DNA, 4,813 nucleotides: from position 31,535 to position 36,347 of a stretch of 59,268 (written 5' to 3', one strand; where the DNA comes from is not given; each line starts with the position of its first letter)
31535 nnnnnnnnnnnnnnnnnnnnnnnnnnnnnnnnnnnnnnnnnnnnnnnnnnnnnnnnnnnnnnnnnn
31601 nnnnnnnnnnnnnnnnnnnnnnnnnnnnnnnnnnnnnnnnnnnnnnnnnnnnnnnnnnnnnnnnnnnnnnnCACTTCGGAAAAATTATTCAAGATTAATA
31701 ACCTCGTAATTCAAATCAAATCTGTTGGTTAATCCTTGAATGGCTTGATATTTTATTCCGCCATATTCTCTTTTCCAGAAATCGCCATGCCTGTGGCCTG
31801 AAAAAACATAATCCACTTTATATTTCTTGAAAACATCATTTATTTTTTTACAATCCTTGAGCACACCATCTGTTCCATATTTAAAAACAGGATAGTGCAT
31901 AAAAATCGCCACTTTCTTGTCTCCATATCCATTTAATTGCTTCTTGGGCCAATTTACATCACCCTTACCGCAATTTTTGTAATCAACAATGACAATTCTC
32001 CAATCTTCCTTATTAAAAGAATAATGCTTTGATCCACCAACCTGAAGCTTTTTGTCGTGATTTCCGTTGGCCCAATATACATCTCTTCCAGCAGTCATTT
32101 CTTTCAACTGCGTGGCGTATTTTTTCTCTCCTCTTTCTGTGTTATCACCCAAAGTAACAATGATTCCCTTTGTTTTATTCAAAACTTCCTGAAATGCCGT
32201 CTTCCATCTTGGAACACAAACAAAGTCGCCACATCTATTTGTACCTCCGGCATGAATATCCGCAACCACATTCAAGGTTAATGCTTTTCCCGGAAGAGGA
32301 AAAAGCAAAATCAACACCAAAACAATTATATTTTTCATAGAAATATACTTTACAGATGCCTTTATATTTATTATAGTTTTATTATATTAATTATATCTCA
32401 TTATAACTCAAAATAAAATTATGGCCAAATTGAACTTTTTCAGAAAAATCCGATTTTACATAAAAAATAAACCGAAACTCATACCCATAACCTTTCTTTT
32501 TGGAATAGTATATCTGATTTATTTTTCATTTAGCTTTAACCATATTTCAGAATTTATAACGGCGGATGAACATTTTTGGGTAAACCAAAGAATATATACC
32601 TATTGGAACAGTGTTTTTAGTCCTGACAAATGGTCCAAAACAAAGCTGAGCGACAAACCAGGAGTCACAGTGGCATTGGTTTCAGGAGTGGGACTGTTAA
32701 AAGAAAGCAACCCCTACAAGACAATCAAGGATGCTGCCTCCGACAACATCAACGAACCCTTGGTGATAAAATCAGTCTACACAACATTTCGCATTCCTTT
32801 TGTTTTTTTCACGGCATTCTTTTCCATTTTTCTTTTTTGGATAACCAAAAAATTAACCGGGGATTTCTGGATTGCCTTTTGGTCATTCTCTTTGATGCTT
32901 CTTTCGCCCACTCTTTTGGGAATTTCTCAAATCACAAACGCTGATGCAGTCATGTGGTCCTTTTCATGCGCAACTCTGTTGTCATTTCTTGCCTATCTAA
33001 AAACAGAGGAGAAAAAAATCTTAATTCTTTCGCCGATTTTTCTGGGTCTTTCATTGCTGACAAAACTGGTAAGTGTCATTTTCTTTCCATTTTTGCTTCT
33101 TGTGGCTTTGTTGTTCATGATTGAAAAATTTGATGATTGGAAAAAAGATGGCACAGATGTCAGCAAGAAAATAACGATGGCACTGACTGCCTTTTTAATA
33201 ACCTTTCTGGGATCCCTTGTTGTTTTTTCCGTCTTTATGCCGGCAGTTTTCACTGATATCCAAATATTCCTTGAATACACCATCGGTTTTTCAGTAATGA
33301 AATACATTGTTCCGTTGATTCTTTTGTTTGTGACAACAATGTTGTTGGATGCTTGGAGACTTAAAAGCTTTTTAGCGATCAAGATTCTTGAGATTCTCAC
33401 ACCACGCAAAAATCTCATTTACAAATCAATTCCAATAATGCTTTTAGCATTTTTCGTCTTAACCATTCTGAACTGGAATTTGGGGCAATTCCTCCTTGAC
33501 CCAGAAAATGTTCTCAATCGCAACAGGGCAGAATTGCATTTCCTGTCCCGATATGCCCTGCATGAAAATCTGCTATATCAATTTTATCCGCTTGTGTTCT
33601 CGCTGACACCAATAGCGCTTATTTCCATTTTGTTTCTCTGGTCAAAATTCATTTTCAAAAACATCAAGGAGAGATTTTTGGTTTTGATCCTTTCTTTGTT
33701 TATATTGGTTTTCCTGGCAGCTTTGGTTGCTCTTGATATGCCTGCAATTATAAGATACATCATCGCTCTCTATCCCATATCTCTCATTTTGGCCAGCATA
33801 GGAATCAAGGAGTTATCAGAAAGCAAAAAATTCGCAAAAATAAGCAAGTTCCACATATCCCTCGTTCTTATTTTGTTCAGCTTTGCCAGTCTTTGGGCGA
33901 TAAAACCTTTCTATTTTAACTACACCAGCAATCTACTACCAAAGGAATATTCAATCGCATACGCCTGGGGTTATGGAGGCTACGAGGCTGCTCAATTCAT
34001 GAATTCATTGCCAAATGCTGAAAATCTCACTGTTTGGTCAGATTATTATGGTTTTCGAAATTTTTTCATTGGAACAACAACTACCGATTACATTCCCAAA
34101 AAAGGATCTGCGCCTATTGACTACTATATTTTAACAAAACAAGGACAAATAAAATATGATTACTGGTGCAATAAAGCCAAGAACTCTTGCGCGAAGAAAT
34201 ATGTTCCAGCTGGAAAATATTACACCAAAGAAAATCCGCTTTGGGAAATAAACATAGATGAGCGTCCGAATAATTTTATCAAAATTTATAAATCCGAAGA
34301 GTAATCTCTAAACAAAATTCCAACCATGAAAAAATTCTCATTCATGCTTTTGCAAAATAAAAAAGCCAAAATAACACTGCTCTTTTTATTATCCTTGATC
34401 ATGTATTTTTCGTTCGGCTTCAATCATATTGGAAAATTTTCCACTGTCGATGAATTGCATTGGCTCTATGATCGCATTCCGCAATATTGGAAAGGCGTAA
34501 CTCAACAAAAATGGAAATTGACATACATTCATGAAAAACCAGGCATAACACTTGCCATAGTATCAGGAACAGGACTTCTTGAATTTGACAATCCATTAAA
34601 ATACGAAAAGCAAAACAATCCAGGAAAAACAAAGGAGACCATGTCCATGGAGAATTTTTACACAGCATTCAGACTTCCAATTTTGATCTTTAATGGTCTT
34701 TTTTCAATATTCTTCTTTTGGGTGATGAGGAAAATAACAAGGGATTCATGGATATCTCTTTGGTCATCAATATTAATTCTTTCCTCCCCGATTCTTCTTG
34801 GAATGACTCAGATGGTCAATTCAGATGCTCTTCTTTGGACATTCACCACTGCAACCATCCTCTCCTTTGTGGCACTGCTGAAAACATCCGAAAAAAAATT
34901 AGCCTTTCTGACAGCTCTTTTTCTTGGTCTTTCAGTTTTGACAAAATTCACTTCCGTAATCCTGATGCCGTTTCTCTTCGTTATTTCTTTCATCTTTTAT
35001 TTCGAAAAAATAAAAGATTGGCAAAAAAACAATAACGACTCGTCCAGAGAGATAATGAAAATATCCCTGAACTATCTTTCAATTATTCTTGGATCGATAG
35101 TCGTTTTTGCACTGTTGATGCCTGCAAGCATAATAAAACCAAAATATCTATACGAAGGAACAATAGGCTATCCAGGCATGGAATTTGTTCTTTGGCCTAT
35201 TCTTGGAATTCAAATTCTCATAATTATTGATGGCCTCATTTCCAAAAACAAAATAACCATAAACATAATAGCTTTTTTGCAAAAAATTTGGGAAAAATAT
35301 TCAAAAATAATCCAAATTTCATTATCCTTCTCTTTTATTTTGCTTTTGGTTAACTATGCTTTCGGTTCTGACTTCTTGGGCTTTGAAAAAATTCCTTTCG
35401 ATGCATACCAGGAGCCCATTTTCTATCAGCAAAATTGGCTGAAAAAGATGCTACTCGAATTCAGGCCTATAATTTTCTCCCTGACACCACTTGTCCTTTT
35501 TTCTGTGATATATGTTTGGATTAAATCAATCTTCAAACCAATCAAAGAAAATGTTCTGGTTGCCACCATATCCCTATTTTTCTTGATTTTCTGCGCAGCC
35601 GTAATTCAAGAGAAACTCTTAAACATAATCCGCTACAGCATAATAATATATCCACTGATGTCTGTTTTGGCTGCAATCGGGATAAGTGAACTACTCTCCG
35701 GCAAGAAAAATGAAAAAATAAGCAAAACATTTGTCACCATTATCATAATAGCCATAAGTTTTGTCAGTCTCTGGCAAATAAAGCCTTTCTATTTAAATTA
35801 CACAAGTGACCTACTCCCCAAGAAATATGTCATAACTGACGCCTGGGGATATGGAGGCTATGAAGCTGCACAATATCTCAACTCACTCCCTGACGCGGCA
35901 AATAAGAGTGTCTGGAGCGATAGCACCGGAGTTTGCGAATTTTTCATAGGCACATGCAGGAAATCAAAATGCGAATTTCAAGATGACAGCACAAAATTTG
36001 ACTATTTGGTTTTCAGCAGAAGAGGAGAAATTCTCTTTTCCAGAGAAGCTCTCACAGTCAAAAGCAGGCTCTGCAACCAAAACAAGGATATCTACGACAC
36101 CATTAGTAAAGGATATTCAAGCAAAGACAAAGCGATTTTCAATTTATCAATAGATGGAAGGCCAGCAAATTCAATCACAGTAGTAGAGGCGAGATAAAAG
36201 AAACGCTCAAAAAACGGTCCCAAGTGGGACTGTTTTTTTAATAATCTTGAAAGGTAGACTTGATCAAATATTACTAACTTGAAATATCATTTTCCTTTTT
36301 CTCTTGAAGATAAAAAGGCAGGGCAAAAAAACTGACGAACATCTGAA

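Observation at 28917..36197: A ~50-aa module is shared between the N-termini of two membrane-anchored metallophosphoesterases and the C-termini of the adjacent GT-C paralogs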

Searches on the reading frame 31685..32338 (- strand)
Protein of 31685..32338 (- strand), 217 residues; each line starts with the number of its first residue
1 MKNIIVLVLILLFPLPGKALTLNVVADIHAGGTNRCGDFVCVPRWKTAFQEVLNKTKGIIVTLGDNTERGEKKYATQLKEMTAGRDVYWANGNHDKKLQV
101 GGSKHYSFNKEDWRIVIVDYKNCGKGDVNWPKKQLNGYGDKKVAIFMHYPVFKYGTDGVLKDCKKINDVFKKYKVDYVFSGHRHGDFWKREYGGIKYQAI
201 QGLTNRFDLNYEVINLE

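Call 3: search_protein_families(library=pfam, proteins=[window:31685-32338:-], max_evalue=0.01)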
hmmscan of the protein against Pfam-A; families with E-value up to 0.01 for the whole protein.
window:31685-32338:- (217 aa): 2 families
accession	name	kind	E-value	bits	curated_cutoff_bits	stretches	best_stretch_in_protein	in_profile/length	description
PF00149.33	Metallophos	-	2.9e-12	47.8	21.5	1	23-185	4-190/191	Calcineurin-like phosphoesterase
PF12850.12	Metallophos_2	-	0.00011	22.7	27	1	22-191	3-124/154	Calcineurin-like phosphoesterase superfamily domain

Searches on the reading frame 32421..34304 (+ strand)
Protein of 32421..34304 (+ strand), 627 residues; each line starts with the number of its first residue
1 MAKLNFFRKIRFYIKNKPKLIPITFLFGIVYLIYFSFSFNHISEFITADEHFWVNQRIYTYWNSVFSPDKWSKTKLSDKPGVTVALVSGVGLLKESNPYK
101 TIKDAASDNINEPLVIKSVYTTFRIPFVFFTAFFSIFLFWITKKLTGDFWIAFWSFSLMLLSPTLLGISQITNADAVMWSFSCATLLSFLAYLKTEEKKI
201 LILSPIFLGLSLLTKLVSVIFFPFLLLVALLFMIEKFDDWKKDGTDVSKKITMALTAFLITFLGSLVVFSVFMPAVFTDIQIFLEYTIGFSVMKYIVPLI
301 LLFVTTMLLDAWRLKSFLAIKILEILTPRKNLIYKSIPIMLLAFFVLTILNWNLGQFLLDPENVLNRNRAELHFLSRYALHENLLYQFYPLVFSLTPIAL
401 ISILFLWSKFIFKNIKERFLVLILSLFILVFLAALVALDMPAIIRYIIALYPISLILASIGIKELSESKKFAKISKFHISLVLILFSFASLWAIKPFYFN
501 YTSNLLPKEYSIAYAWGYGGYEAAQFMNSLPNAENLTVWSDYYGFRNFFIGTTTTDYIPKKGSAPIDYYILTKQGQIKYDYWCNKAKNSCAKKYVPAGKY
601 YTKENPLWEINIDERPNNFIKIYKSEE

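Call 3: search_protein_families(library=pfam, proteins=[window:32421-34304:+], max_evalue=0.01)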
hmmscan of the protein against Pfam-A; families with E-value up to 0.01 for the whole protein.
window:32421-34304:+ (627 aa): 2 families
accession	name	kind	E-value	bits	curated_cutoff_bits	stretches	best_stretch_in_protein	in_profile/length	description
PF02366.24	PMT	-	9e-08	32.4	22.7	1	115-267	76-222/245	Dolichyl-phosphate-mannose-protein mannosyltransferase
PF13231.12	PMT_2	-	1.2e-06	29.2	26.1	1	121-232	22-131/160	Dolichyl-phosphate-mannose-protein mannosyltransferase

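Call 68: search_protein_families(library=ncbifam, proteins=[window:32421-34304:+], max_evalue=0.01)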
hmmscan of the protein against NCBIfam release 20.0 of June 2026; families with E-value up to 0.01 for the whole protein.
window:32421-34304:+ (627 aa): 1 family
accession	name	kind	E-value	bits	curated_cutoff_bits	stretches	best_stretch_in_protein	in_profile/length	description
NF047440.1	LA3751_2_3_fam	subfamily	0.00022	20.2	200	1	323-499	209-390/460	LA_3751/LA_3752 family putative glycosyltransferase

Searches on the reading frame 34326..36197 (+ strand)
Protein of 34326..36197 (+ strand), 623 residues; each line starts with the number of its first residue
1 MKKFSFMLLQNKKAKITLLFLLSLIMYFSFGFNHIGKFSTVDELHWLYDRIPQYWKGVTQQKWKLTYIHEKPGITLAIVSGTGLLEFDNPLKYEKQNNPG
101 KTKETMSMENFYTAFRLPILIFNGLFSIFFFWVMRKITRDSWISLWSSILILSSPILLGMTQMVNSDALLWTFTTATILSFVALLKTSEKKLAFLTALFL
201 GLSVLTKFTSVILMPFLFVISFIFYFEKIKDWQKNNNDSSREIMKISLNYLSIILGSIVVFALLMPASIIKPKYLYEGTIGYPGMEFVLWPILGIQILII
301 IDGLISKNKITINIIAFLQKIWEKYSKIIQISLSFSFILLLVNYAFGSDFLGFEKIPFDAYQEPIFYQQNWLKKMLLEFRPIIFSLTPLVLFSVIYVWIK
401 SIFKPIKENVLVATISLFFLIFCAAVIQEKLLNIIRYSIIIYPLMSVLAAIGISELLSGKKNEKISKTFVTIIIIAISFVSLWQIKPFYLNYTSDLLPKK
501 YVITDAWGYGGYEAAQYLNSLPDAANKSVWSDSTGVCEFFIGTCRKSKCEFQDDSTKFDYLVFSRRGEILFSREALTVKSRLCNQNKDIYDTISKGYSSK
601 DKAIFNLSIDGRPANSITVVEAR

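Call 3: search_protein_families(library=pfam, proteins=[window:34326-36197:+], max_evalue=0.01)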
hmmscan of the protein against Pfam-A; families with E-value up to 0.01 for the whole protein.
window:34326-36197:+ (623 aa): 2 families
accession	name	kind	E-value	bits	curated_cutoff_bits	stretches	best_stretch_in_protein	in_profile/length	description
PF02366.24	PMT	-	3.3e-09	37.1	22.7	1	111-235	81-211/245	Dolichyl-phosphate-mannose-protein mannosyltransferase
PF13231.12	PMT_2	-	2.2e-08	34.9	26.1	1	114-222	23-128/160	Dolichyl-phosphate-mannose-protein mannosyltransferase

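Call 11: find_homologous_proteins(query=window:34326-36197:+, max_evalue=0.001)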
Query window:34326-36197:+ (623 aa): 217 proteins with E <= 0.001 among 8000 candidates; the best 120 are listed.
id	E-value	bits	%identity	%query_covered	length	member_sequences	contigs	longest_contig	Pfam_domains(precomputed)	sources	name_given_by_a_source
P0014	0.0e+0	1368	100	100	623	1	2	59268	PF02366.25,PF13231.13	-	-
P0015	1.7e-255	868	62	100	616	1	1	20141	PF02366.25,PF13231.13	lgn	-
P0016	6.9e-255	865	63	100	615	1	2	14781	PF02366.25,PF13231.13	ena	-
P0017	9.5e-253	858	61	100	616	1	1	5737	PF02366.25,PF13231.13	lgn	-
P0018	2.7e-250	850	62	96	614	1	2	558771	PF02366.25,PF13231.13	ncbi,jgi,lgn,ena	ncbi:MAG: glycosyltransferase family 39 protein [Parcubacteria group bacterium]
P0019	9.7e-250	848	62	99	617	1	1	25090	PF02366.25,PF13231.13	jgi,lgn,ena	-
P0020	2.9e-243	827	61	100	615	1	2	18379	PF02366.25,PF13231.13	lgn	-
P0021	3.7e-237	807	58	99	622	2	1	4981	PF02366.25,PF13231.13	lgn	-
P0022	8.2e-237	806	58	98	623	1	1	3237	PF02366.25,PF13231.13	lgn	-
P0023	1.4e-216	739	54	98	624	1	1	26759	PF02366.25,PF13231.13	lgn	-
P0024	1.6e-216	739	56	98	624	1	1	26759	PF02366.25,PF13231.13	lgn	-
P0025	3.5e-210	718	54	96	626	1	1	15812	PF02366.25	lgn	-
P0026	1.9e-207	709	51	99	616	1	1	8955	PF13231.13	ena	-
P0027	2.4e-197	675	53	98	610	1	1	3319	PF02366.25,PF13231.13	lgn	-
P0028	1.7e-196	673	52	97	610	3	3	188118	PF02366.25,PF13231.13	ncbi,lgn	ncbi:MAG: phospholipid carrier-dependent glycosyltransferase [Candidatus Moraniibacteriota bacterium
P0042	2.1e-140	487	37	97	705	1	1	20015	PF02366.25,PF13231.13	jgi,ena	-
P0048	3.8e-137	477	41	79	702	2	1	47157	PF02366.25,PF11992.14,PF13231.13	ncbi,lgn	ncbi:MAG TPA: phospholipid carrier-dependent glycosyltransferase [Patescibacteria group bacterium]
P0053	5.2e-136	473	42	77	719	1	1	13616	PF02366.25,PF13231.13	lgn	-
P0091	2.1e-125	438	39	99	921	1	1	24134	PF02366.25,PF13231.13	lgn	-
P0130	9.3e-116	406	38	96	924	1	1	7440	PF02366.25,PF13231.13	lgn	-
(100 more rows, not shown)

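Call 34: predict_structure(alignment_id=A3)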
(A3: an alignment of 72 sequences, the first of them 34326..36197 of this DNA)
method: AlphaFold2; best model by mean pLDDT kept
length: 623 residues; sequences in the alignment: 72
mean_pLDDT: 92.8   pTM: 0.94
mean pLDDT of the five models: 92.8, 91.8, 91.6, 91.3, 90.6
residues with pLDDT >= 90: 513; 70-90: 86; 50-70: 22; < 50: 2
segments of 3 or more residues with pLDDT < 50: none
pLDDT, mean of each block of 10 residues (from residue 1): 74 96 96 93 92 97 92 93 97 96 96 98 98 98 98 96 95 98 98 98 95 97 97 91 97 98 97 95 93 98 97 97 96 98 93 91 91 97 97 98 96 98 95 93 98 96 94 96 79 93 87 97 95 93 83 71 87 60 67 79 92 92 83
secondary structure, 60 per line:
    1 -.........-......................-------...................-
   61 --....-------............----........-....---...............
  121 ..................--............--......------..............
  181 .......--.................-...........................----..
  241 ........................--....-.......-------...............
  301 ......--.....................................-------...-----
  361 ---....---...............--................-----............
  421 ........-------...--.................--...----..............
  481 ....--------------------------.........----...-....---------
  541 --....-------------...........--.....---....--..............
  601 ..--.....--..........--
elements in order: H2-10 H12-33 H41-59 H63-66 H74-85 H90-97 H99-102 H106-138 H141-152 H155-160 H167-187 H190-206 H208-234 H239-264 H267-270 H272-278 H286-306 H309-345 H364-367 H371-385 H388-403 H409-428 H441-457 H467-484 H511-519 E528-531 E543-546 E560-564 H565-570 H573-577 H581-584 H587-602 E605-609 E612-621

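Call 39: fold_search(model_id=the predicted structure, library=pdb)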
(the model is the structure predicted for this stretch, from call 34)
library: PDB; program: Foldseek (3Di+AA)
matches with E <= 10: 314; with E <= 0.001: 16
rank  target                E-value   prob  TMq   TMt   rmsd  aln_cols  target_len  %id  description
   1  9n9j_I                3.7e-07  1.00  0.45  0.41  13.8       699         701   14  Structure of a GRP94 folding intermediate engaged with a CCDC134- and FKBP11-bound secretory translocon (released 2025-11-19)
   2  8b6l_I                1.2e-06  1.00  0.42  0.39  13.4       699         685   14  Subtomogram average of the human Sec61-TRAP-OSTA-translocon (released 2022-12-07)
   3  8agc_A                3.6e-06  1.00  0.46  0.42  12.5       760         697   12  Structure of yeast oligosaccharylransferase complex with lipid-linked oligosaccharide and non-acceptor peptide bound (released 2022-12-07)
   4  8age_A                1.1e-05  1.00  0.41  0.39  11.3       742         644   10  Structure of yeast oligosaccharylransferase complex with acceptor peptide bound (released 2022-12-07)
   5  8agb_A                1.1e-05  1.00  0.38  0.37  15.1       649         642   12  Structure of yeast oligosaccharylransferase complex with lipid-linked oligosaccharide bound (released 2022-12-07)
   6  7oci_F                1.2e-05  1.00  0.38  0.38  14.4       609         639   11  Cryo-EM structure of yeast Ost6p containing oligosaccharyltransferase complex (released 2022-02-16)
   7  6ftg_5                1.3e-05  1.00  0.42  0.41  13.7       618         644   12  Subtomogram average of OST-containing ribosome-translocon complexes from canine rough microsomal membranes (released 2018-03-21)
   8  6s7o_A                2.4e-05  1.00  0.44  0.42  11.9       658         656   12  Cryo-EM structure of human oligosaccharyltransferase complex OST-A (released 2019-12-18)
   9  8pn9_A                2.7e-05  1.00  0.41  0.39  11.5       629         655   13  Structure of human oligosaccharyltransferase OST-A complex bound to NGI-1 (released 2024-05-08)
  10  7zlh_A                8.2e-05  1.00  0.40  0.39  13.2       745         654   12  Cryo-EM structure of C-mannosyltransferase CeDPY19, in apo state, bound to CMT2-Fab and anti-Fab nanobody (released 2023-01-11)
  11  7zli_A                1.5e-04  1.00  0.42  0.40  12.7       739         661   11  Cryo-EM structure of C-mannosyltransferase CeDPY19, in complex with Dol25-P-Man and bound to CMT2-Fab and anti-Fab nan (released 2023-01-11)
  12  6s7t_A                3.0e-04  1.00  0.41  0.37  14.3       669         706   12  Cryo-EM structure of human oligosaccharyltransferase complex OST-B (released 2019-12-18)
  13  6c26_A                4.1e-04  1.00  0.37  0.36  14.7       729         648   12  The Cryo-EM structure of a eukaryotic oligosaccharyl transferase complex (released 2018-01-31)
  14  5ogl_A                5.0e-04  1.00  0.36  0.32  14.9       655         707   12  Structure of bacterial oligosaccharyltransferase PglB in complex with an acceptor peptide and an lipid-linked oligosac (released 2017-10-25)
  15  9s6u_A                8.8e-04  1.00  0.41  0.45  12.2       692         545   11  Ternary cryo-EM structure of human ALG9 with Dol25-PP-GlcNAc2Man8, Dol25-P-Man and Fab (released 2026-03-18)
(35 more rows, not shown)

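Call 44: search_protein_families(library=pfam, proteins=[P0091, P0130, P0042, P0048, P0053], max_evalue=0.01)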
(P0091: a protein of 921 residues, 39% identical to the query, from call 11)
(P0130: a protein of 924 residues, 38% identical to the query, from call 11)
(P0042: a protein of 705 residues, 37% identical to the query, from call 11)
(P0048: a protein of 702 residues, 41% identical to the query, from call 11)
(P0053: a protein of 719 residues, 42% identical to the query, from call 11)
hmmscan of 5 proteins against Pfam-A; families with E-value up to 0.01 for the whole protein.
P0091 (921 aa): 2 families
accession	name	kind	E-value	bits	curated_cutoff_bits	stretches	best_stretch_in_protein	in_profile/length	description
PF02366.24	PMT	-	3.8e-11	43.5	22.7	1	65-261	46-242/245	Dolichyl-phosphate-mannose-protein mannosyltransferase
PF13231.12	PMT_2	-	1.2e-10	42.2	26.1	1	105-216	20-132/160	Dolichyl-phosphate-mannose-protein mannosyltransferase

P0130 (924 aa): 2 families
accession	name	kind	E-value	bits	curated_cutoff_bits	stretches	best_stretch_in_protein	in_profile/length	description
PF13231.12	PMT_2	-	1.3e-10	42.2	26.1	1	108-219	20-132/160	Dolichyl-phosphate-mannose-protein mannosyltransferase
PF02366.24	PMT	-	1.1e-08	35.4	22.7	1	72-264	50-242/245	Dolichyl-phosphate-mannose-protein mannosyltransferase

P0042 (705 aa): 3 families
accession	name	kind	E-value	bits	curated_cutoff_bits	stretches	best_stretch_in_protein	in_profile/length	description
PF02366.24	PMT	-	9.5e-14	52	22.7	1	97-232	63-200/245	Dolichyl-phosphate-mannose-protein mannosyltransferase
PF13231.12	PMT_2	-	1.1e-09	39.1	26.1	1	124-231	25-131/160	Dolichyl-phosphate-mannose-protein mannosyltransferase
PF11992.13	TgpA_N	-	0.00096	18.7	30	1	318-490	26-174/333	TgpA N-terminal domain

P0048 (702 aa): 4 families
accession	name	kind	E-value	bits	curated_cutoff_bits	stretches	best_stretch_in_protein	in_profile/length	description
PF02366.24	PMT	-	7.5e-12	45.8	22.7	1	119-235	83-205/245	Dolichyl-phosphate-mannose-protein mannosyltransferase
PF13231.12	PMT_2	-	5.9e-08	33.5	26.1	1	119-230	22-128/160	Dolichyl-phosphate-mannose-protein mannosyltransferase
PF11992.13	TgpA_N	-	2.3e-06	27.3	30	1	332-495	47-178/333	TgpA N-terminal domain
PF01943.22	Polysacc_synt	-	0.00039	20.4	28.2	1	421-597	88-249/274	Polysaccharide biosynthesis protein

P0053 (719 aa): 4 families
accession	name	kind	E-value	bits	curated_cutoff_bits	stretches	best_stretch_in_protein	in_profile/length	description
PF02366.24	PMT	-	1.3e-10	41.8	22.7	1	132-244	81-199/245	Dolichyl-phosphate-mannose-protein mannosyltransferase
PF13231.12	PMT_2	-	2.9e-09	37.8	26.1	1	136-245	24-128/160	Dolichyl-phosphate-mannose-protein mannosyltransferase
PF09578.15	Spore_YabQ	-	0.0003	21.3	27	1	188-231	36-79/79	Spore cortex protein YabQ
PF11992.13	TgpA_N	-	0.0007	19.1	30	1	342-505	41-175/333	TgpA N-terminal domain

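Call 59: search_solved_structures(query=A3, max_evalue=1)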
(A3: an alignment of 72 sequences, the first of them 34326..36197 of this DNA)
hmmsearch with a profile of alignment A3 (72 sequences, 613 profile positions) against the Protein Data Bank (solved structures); distinct sequences matched with E-value up to 1: 0.

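Call 68: search_protein_families(library=ncbifam, proteins=[window:34326-36197:+], max_evalue=0.01)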
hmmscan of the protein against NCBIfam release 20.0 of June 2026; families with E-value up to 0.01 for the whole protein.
window:34326-36197:+ (623 aa): 2 families
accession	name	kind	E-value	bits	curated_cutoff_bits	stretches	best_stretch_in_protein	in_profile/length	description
TIGR03663.1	TIGR03663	subfamily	3.3e-06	26.4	126.25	1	115-264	73-218/435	flippase activity-associated protein Agl23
NF047440.1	LA3751_2_3_fam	subfamily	0.0027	16.6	200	0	314-485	208-385/460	LA_3751/LA_3752 family putative glycosyltransferase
